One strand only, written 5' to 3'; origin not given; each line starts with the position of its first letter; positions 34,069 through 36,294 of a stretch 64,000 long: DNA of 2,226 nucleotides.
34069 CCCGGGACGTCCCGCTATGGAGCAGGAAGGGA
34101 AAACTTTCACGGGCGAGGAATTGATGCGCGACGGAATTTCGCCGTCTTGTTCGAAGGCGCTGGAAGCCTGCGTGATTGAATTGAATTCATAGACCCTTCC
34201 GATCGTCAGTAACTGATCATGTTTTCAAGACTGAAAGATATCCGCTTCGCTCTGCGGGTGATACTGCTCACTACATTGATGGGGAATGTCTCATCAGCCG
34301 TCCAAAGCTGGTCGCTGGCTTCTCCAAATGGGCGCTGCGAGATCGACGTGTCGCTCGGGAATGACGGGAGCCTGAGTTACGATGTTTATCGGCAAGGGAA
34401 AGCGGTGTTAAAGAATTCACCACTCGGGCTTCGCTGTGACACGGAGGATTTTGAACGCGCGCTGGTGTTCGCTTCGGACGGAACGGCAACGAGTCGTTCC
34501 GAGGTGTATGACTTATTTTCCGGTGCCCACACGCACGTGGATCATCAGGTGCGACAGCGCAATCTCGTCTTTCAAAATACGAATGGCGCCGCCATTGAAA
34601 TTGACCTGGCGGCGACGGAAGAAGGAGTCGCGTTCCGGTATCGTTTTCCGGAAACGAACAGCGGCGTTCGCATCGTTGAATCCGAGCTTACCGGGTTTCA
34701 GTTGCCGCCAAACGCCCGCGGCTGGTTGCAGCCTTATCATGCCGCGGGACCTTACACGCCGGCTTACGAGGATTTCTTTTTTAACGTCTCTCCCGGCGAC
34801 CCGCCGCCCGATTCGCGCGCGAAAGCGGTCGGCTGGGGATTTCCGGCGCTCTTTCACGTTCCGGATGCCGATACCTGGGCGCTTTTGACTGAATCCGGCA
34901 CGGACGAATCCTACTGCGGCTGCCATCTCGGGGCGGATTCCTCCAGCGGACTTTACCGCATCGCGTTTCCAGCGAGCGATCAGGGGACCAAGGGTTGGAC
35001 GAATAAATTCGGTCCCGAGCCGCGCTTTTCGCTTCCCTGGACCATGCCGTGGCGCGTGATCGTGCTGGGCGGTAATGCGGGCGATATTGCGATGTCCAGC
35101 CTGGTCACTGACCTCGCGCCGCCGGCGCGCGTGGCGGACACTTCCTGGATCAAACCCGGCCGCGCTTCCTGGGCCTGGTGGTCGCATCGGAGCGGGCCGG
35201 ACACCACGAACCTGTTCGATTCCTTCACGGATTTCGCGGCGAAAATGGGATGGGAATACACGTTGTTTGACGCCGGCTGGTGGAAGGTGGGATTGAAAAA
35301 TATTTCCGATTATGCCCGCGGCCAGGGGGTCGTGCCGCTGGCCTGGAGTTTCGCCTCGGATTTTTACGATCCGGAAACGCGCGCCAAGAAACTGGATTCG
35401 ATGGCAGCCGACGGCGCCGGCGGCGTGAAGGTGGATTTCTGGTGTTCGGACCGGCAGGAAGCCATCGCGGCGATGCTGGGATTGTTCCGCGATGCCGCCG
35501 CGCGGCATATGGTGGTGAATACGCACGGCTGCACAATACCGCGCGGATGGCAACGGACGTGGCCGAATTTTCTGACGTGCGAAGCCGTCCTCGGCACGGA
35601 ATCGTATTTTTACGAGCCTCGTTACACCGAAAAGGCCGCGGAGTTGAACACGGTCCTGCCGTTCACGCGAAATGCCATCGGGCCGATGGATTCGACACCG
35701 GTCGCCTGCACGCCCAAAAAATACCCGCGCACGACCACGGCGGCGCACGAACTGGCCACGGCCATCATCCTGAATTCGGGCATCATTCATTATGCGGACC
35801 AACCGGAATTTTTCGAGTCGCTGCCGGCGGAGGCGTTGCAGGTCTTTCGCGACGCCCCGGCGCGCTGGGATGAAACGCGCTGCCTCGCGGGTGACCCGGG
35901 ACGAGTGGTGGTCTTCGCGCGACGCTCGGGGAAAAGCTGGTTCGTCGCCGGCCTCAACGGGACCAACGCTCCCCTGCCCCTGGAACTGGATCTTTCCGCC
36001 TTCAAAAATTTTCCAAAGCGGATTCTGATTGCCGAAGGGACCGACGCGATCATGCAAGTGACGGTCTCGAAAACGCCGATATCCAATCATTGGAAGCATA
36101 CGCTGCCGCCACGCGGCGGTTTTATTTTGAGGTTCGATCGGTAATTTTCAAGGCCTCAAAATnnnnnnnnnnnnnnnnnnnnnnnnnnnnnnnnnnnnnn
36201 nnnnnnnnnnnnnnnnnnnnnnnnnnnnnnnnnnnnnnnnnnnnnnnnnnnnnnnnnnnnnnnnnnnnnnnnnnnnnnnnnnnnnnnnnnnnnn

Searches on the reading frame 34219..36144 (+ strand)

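Call 18: search_protein_families(library=pfam, proteins=[window:34219-36144:+], max_evalue=0.001)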
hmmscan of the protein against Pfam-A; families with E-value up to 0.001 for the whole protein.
window:34219-36144:+ (641 aa): 3 families
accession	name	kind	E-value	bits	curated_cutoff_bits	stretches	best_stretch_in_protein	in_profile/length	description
PF10566.15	Glyco_hydro_97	-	2.3e-49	168.7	32.5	1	307-546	1-274/275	Glycoside hydrolase 97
PF14508.12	GH97_N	-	9.3e-44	150.1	25.3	1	33-302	1-229/229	Glycosyl-hydrolase 97 N-terminal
PF14509.12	GH97_C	-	2.6e-13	50.5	25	1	550-639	2-96/97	Glycosyl-hydrolase 97 C-terminal, oligomerisation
